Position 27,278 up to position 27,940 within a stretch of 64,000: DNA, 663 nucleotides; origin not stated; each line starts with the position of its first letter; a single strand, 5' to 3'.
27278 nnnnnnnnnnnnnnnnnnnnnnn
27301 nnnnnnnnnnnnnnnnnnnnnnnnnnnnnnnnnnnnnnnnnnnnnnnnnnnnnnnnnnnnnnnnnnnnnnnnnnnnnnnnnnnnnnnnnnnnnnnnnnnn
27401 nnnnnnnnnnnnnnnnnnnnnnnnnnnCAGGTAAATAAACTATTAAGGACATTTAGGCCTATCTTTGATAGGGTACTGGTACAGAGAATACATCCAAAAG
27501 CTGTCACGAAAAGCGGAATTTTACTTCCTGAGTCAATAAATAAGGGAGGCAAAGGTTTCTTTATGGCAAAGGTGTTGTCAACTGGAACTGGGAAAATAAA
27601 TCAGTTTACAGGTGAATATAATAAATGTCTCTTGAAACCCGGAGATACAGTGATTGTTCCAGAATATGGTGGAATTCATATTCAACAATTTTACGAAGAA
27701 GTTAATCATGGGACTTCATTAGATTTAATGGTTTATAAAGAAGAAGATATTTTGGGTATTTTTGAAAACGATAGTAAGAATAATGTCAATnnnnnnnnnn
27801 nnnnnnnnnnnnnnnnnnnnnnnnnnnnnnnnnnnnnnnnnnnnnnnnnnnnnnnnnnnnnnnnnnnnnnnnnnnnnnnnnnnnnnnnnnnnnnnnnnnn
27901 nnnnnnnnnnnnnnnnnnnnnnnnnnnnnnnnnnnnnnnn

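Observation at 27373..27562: Cpn10/Hsp10 N-terminus recovered only via an ATG|GTGAGT micro-exon and a 55-nt intron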

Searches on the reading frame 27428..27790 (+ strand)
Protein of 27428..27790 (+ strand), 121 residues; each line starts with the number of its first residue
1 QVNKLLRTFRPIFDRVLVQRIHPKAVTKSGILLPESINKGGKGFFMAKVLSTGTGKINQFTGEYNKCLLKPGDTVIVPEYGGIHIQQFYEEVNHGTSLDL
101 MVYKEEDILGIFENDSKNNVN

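Call 6: search_protein_families(library=pfam, proteins=[window:27428-27790:+], max_evalue=0.01)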
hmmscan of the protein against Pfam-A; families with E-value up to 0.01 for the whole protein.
seq(121 aa): 1 family
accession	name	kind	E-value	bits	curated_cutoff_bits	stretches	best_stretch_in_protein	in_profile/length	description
PF00166.26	Cpn10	-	1.7e-14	54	21.1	1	9-111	2-92/93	Chaperonin 10 Kd subunit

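Call 7: find_homologous_proteins(query=window:27428-27790:+)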
Query seq(121 aa) (121 aa): 62 proteins with E <= 0.001 among 68 candidates.
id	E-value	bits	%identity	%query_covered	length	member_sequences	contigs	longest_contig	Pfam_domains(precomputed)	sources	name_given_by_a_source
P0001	1.7e-74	265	100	99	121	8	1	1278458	PF00166.27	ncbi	ncbi:chaperonin 10 Kd subunit, partial [Cryptosporidium parvum Iowa II]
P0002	8.3e-54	198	78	97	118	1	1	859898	PF00166.27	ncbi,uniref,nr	ncbi:chaperonin 10 Kd subunit [Cryptosporidium sp. chipmunk genotype I]|uniref:chaperonin 10 Kd subu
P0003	4.1e-47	177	68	94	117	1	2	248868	PF00166.27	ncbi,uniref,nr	ncbi:putative chaperonin subunit [Cryptosporidium canis]|uniref:Chaperonin subunit n=1 Tax=Cryptospo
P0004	4.8e-44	167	75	84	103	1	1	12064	PF00166.27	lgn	-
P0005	5.2e-39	151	71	81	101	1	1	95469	PF00166.27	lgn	-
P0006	7.3e-26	108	72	60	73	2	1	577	PF00166.27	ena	-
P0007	3.0e-8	51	37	91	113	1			PF00166.27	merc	-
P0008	4.8e-8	51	37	87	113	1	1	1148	PF00166.27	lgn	-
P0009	6.7e-8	50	37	88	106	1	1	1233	PF00166.27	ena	-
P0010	9.0e-8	50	37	88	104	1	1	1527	PF00166.27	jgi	jgi:chaperonin GroES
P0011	9.6e-8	50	40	88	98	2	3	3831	PF00166.27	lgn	-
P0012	1.3e-7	49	39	86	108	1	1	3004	PF00166.27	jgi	jgi:chaperonin GroES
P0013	4.1e-7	48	39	88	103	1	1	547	PF00166.27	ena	-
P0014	5.3e-7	47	37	87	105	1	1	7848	PF00166.27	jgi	jgi:chaperonin GroES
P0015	7.1e-7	47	38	86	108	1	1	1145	PF00166.27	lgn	-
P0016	8.3e-7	47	35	88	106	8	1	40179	PF00166.27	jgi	jgi:chaperonin GroES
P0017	8.6e-7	47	41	85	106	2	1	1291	PF00166.27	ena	-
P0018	1.2e-6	46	36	88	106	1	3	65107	PF00166.27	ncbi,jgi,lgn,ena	-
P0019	1.3e-6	46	38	88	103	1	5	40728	PF00166.27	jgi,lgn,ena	-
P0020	1.3e-6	46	34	87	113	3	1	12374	PF00166.27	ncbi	-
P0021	1.4e-6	46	37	93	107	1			PF00166.27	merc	-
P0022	1.5e-6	46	38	87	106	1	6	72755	PF00166.27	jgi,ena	jgi:chaperonin GroES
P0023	1.6e-6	46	38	87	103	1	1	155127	PF00166.27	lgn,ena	-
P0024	1.7e-6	46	37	88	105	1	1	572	PF00166.27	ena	-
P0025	1.7e-6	46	36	88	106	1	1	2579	PF00166.27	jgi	jgi:chaperonin GroES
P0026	1.8e-6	46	39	87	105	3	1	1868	PF00166.27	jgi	jgi:chaperonin GroES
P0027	2.1e-6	45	36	93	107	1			PF00166.27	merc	-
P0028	2.2e-6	45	37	86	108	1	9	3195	PF00166.27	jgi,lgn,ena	jgi:chaperonin GroES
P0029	2.3e-6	45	35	90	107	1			PF00166.27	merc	-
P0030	3.1e-6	45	35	86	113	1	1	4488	PF00166.27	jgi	jgi:chaperonin GroES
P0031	3.3e-6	45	38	88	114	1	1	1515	PF00166.27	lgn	-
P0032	3.4e-6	45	39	93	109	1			PF00166.27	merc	-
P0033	3.7e-6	45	36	90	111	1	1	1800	PF00166.27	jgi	jgi:chaperonin GroES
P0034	4.4e-6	44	36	86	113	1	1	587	PF00166.27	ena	-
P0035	4.5e-6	44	38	86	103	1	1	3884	PF00166.27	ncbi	-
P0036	5.1e-6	44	36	86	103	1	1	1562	PF00166.27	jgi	jgi:chaperonin GroES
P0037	8.0e-6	44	34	88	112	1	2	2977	PF00166.27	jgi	jgi:chaperonin GroES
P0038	8.3e-6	44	36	89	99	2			PF00166.27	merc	-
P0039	8.4e-6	44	39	85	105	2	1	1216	PF00166.27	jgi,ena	-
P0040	9.1e-6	43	36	85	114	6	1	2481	PF00166.27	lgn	-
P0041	1.4e-5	43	36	86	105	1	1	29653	PF00166.27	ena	-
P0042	1.4e-5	43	36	93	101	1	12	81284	PF00166.27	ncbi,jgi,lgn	jgi:chaperonin GroES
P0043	1.5e-5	43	38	86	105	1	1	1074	PF00166.27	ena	-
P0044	1.6e-5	43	36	87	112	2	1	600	PF00166.27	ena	-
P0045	2.2e-5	42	35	87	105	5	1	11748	PF00166.27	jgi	-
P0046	2.5e-5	42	36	86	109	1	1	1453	PF00166.27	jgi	jgi:chaperonin GroES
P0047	2.6e-5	42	37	86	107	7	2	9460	PF00166.27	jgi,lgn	jgi:chaperonin GroES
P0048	3.0e-5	42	37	86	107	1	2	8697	PF00166.27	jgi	jgi:chaperonin GroES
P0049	3.7e-5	41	36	86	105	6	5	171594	PF00166.27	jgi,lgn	jgi:chaperonin GroES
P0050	3.9e-5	41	32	87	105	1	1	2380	PF00166.27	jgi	jgi:chaperonin GroES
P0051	4.0e-5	41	34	92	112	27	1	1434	PF00166.27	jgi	-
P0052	4.1e-5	41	37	87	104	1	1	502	PF00166.27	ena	-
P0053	4.3e-5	41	36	85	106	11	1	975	PF00166.27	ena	-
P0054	4.7e-5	41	36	85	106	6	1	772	PF00166.27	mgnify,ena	mgnify:FL=1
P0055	9.3e-5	40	35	88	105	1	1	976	PF00166.27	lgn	-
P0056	9.9e-5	40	37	88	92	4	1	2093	PF00166.27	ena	-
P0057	9.9e-5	40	34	86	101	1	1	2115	PF00166.27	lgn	-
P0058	1.0e-4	40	35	93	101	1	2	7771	PF00166.27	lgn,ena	-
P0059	1.1e-4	40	34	93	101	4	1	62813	PF00166.27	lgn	-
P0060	1.6e-4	39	38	88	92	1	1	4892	PF00166.27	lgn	-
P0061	2.2e-4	39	36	86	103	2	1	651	PF00166.27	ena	-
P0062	5.0e-4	38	35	83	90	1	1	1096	PF00166.27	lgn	-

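Call 9: list_cluster_members(proteins=[P0001, P0002, P0003])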
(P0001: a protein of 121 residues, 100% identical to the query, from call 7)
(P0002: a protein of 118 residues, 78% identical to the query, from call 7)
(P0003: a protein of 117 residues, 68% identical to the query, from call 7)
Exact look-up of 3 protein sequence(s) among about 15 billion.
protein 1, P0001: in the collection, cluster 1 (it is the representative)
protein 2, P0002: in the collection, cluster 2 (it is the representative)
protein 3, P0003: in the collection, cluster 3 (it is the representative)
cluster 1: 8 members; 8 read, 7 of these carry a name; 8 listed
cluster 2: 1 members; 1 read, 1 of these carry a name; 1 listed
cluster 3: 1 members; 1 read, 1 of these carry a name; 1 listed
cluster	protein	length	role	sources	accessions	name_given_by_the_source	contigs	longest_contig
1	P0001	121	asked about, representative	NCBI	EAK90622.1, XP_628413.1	chaperonin 10 Kd subunit, partial [Cryptosporidium parvum Iowa II]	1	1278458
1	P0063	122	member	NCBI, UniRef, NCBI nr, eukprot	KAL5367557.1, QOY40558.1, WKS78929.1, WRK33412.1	putative chaperonin subunit [Cryptosporidium parvum] | 10 kDa chaperonin n=2 Tax=Cryptosporidium parvum TaxID=5807 RepID=A0A7S7RF71_CRYPV | GroES chaperonin [Cryptosporidium parvum]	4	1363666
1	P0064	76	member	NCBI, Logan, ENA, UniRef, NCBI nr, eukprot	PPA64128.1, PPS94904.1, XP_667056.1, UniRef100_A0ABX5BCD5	Chaperonin 10 Kd subunit family protein [Cryptosporidium hominis] | GroES chaperonin n=2 Tax=Cryptosporidium hominis TaxID=237895 RepID=A0ABX5BCD5_CRYHO | hypothetical protein [Cryptosporidium hominis TU502]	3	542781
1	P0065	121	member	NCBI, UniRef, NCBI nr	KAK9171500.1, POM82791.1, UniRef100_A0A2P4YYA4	Chaperonin 10 Kd subunit family protein [Cryptosporidium meleagridis] | Chaperonin 10 Kd subunit family protein n=1 Tax=Cryptosporidium meleagridis TaxID=93969 ...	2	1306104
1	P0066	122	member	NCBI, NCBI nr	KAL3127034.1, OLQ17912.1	10 kDa heat shock protein mitochondrial [Cryptosporidium hominis]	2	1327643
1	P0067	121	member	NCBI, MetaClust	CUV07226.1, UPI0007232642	unnamed protein product, partial [Cryptosporidium hominis] | status=active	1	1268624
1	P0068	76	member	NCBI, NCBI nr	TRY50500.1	GroES chaperonin [Cryptosporidium tyzzeri]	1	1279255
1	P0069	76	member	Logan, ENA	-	-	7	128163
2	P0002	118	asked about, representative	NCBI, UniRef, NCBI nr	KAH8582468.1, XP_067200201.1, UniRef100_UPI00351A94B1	chaperonin 10 Kd subunit [Cryptosporidium sp. chipmunk genotype I] | chaperonin 10 Kd subunit n=1 Tax=Cryptosporidium sp. chipmunk genotype I TaxID=1280935 ...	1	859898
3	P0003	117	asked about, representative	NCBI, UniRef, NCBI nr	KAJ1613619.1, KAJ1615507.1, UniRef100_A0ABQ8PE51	putative chaperonin subunit [Cryptosporidium canis] | Chaperonin subunit n=1 Tax=Cryptosporidium canis TaxID=195482 RepID=A0ABQ8PE51_9CRYT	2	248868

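Call 12: find_encoding_contigs(protein=P0002, flank=1500, max_places=2)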
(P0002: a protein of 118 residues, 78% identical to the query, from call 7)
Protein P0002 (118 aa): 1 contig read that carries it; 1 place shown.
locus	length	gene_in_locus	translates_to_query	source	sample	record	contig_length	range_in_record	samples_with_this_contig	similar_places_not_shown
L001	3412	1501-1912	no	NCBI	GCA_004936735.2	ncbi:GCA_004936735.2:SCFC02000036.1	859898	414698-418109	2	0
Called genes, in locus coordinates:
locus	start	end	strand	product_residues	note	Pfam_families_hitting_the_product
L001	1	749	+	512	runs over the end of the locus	PF06087:Tyr-DNA_phospho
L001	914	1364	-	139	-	-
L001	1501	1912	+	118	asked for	PF00166:Cpn10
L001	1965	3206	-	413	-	-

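Call 13: find_encoding_contigs(protein=P0003, flank=1500, max_places=2)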
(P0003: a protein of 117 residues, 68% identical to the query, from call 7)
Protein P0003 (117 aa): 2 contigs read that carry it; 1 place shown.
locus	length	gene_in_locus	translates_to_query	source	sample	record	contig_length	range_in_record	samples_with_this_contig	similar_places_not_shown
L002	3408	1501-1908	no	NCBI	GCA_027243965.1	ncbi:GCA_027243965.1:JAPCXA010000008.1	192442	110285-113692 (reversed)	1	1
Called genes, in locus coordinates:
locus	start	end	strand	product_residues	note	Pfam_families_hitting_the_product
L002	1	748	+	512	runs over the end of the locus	PF06087:Tyr-DNA_phospho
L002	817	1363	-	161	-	-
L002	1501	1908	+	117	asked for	PF00166:Cpn10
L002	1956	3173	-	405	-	-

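Call 14: find_encoding_contigs(protein=P0065, flank=1500, max_places=2)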
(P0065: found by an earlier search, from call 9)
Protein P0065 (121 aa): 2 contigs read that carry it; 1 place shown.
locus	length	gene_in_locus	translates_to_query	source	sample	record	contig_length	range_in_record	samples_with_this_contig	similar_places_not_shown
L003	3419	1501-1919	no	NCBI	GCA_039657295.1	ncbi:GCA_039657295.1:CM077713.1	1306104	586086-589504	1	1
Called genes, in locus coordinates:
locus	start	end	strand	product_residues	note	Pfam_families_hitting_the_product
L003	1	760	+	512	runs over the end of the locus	PF06087:Tyr-DNA_phospho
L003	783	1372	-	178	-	-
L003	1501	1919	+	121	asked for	PF00166:Cpn10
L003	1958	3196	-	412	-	-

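Call 18: find_encoding_contigs(protein=P0004, flank=1500, max_places=2)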
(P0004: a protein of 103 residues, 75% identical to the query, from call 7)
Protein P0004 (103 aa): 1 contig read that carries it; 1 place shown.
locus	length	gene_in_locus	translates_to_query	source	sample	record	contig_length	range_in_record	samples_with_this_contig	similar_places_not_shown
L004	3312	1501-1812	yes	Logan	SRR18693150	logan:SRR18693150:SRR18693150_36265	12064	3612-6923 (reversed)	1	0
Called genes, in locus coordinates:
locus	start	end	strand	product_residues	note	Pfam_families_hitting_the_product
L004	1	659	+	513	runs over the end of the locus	PF06087:Tyr-DNA_phospho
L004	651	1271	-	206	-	-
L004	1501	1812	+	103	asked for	PF00166:Cpn10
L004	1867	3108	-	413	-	-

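Call 19: find_encoding_contigs(protein=P0005, flank=1500, max_places=2)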
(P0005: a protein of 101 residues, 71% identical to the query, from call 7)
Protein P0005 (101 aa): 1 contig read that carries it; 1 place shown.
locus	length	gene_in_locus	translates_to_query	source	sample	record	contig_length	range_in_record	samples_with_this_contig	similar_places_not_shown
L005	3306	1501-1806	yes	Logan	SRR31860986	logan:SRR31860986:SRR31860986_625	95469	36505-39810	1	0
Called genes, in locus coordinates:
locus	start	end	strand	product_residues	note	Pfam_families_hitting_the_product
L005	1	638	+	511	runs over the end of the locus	PF06087:Tyr-DNA_phospho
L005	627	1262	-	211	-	-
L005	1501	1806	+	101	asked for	PF00166:Cpn10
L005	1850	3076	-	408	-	-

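Call 20: find_encoding_contigs(protein=P0006, flank=1500, max_places=2)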
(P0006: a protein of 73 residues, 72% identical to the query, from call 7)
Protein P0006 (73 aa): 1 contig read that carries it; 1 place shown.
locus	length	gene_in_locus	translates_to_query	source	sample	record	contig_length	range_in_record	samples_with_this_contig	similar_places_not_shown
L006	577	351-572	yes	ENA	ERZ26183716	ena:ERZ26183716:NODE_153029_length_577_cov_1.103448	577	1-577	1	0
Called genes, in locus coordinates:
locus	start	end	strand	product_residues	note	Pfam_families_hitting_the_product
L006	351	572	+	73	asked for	PF00166:Cpn10 (weak)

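Call 47: search_solved_structures(query=window:27428-27790:+, max_evalue=0.001, show_alignments=4)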
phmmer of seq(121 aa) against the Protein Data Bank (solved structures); distinct sequences matched with E-value up to 0.001: 17.
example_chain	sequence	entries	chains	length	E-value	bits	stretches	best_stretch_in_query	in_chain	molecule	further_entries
13kk_F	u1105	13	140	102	4.2e-13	52.5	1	3-85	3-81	10 kDa heat shock protein, mitochondrial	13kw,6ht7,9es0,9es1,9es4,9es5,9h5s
8g7n_O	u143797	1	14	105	4.6e-13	52.4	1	3-85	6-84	10 kDa heat shock protein, mitochondrial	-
4pj1_O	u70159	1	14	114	5.1e-13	52.2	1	3-85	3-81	10 kDa heat shock protein, mitochondrial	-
6mrc_V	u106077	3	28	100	8.1e-13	51.6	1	6-85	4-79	10 kDa heat shock protein, mitochondrial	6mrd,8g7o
7ekq_Q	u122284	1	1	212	5.5e-12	48.9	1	10-113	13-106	Chaperonin 23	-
4v4o_O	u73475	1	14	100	2.5e-09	40.3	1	8-92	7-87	cpn10(GroES)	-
1wnr_A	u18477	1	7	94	5e-09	39.4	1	9-92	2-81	10 kDa chaperonin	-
8wuc_a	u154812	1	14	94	8.9e-08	35.3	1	9-112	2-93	Co-chaperonin GroES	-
7ekq_R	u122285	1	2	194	7.9e-07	32.3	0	6-87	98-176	Cpn20 co-chaperonin subunit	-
8wuw_a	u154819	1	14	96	2.1e-05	27.6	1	8-87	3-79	Co-chaperonin GroES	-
3nx6_A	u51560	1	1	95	2.3e-05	27.5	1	9-110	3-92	10kDa chaperonin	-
8wux_a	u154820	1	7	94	3.3e-05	27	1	9-87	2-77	Co-chaperonin GroES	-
1hx5_A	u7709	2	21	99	3.7e-05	26.9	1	9-92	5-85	10 KDA CHAPERONIN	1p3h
1lep_A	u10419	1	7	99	8.9e-05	25.6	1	9-92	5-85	CHAPERONIN-10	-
8bm0_W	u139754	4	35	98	0.00026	24.1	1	8-112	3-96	Co-chaperonin GroES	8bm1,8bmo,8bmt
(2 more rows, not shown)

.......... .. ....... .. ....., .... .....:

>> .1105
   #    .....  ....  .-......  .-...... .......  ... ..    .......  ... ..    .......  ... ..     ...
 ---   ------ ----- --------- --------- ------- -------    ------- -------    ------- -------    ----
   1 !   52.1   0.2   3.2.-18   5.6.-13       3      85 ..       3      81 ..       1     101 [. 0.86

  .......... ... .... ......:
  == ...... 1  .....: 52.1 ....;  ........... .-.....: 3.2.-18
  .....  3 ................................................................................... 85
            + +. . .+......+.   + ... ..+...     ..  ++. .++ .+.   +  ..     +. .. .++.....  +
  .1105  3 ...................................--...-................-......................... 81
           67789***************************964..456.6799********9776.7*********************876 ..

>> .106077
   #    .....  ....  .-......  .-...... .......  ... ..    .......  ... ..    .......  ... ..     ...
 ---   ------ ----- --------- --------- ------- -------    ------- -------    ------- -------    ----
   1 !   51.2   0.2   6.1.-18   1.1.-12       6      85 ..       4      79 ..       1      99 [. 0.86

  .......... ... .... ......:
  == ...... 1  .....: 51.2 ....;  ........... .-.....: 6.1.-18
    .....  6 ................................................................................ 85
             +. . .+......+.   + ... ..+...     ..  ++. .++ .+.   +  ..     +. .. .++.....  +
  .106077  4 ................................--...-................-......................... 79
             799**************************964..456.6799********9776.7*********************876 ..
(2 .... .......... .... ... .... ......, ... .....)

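Call 53: find_encoding_contigs(protein=P0063, flank=600, max_places=6)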
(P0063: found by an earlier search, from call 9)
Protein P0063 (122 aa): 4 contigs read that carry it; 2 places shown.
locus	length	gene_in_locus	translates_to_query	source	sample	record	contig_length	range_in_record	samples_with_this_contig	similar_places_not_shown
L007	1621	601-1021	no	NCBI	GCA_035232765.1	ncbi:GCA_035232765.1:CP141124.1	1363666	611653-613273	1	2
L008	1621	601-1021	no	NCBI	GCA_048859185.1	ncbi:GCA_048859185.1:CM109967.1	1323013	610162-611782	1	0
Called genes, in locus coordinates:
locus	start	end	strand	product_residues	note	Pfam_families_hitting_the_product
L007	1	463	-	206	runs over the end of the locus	-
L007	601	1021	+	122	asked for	PF00166:Cpn10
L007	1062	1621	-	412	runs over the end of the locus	-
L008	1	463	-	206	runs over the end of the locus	-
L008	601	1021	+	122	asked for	PF00166:Cpn10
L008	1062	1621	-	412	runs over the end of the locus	-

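Call 54: find_encoding_contigs(protein=P0066, flank=600, max_places=4)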
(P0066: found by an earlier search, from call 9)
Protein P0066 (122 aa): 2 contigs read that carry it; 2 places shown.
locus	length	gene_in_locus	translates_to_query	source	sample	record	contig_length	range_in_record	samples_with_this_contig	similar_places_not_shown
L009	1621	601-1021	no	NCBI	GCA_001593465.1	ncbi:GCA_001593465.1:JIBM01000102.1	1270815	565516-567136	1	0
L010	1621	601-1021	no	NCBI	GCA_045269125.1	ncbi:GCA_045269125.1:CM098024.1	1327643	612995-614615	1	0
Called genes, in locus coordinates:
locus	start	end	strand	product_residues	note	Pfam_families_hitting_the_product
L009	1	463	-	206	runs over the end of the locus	-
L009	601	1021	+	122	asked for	PF00166:Cpn10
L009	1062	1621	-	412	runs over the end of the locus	-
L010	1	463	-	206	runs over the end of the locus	-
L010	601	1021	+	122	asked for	PF00166:Cpn10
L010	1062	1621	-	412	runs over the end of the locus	-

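Call 64: predict_structure(alignment_id=A2)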
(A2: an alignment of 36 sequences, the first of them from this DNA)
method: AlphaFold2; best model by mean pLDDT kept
length: 121 residues; sequences in the alignment: 36
mean_pLDDT: 72.6   pTM: 0.64
mean pLDDT of the five models: 72.6, 70.5, 70.3, 69.3, 68.6
residues with pLDDT >= 90: 5; 70-90: 67; 50-70: 31; < 50: 18
segments of 3 or more residues with pLDDT < 50: 1-3, 90-96, 116-121
pLDDT, mean of each block of 10 residues (from residue 1): 59 88 65 59 80 85 83 87 69 56 89 57 36
secondary structure, 60 per line:
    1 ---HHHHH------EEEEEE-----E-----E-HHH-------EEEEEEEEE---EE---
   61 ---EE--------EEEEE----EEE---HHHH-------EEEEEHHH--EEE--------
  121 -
elements in order: H4-8 E15-20 E44-52 E74-78 E83-85 H89-92 E100-104 E110-112

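Call 67: fold_search(model_id=the predicted structure, library=pdb)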
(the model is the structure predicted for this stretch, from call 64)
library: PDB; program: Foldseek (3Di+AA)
matches with E <= 10: 242; with E <= 0.001: 34
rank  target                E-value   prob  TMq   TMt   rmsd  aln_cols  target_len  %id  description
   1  4pj1_U                2.0e-09  1.00  0.61  0.71   4.0       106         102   37  Crystal structure of the human mitochondrial chaperonin symmetrical 'football' complex (released 2015-04-29)
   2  4pj1_Z                1.3e-08  1.00  0.64  0.71   5.8       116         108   33  Crystal structure of the human mitochondrial chaperonin symmetrical 'football' complex (released 2015-04-29)
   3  4pj1_2                1.6e-08  1.00  0.63  0.72   3.9       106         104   37  Crystal structure of the human mitochondrial chaperonin symmetrical 'football' complex (released 2015-04-29)
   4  4pj1_P                2.2e-08  1.00  0.60  0.69   6.1       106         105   39  Crystal structure of the human mitochondrial chaperonin symmetrical 'football' complex (released 2015-04-29)
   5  4pj1_1                4.2e-08  1.00  0.60  0.71   6.3       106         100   39  Crystal structure of the human mitochondrial chaperonin symmetrical 'football' complex (released 2015-04-29)
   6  8wuc_a                9.2e-08  1.00  0.61  0.77   6.2       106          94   32  Cryo-EM structure of H. thermoluteolus GroEL-GroES2 football complex (released 2024-03-27)
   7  1p3h_B                1.5e-07  1.00  0.61  0.74   4.5       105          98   23  Crystal Structure of the Mycobacterium tuberculosis chaperonin 10 tetradecamer (released 2003-07-15)
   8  1p3h_A                3.0e-07  1.00  0.62  0.74   4.6       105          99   23  Crystal Structure of the Mycobacterium tuberculosis chaperonin 10 tetradecamer (released 2003-07-15)
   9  1wnr_G                5.9e-07  1.00  0.57  0.79   5.7       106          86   27  Crystal structure of the Cpn10 from Thermus thermophilus HB8 (released 2004-12-07)
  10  4v4o_P                6.6e-07  1.00  0.60  0.75   6.6       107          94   29  Crystal Structure of the Chaperonin Complex Cpn60/Cpn10/(ADP)7 from Thermus Thermophilus (released 2014-07-09)
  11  5opx_R                8.4e-07  1.00  0.56  0.72   6.2       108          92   29  Crystal structure of the GroEL mutant A109C in complex with GroES and ADP BeF2 (released 2018-01-10)
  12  5opx_V                8.9e-07  1.00  0.57  0.72   6.3       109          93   28  Crystal structure of the GroEL mutant A109C in complex with GroES and ADP BeF2 (released 2018-01-10)
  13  5opx_P                8.9e-07  1.00  0.57  0.71   6.3       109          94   28  Crystal structure of the GroEL mutant A109C in complex with GroES and ADP BeF2 (released 2018-01-10)
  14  5opx_O                1.1e-06  1.00  0.59  0.75   5.9       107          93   29  Crystal structure of the GroEL mutant A109C in complex with GroES and ADP BeF2 (released 2018-01-10)
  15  5opx_U                1.1e-06  1.00  0.58  0.75   6.1       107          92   30  Crystal structure of the GroEL mutant A109C in complex with GroES and ADP BeF2 (released 2018-01-10)
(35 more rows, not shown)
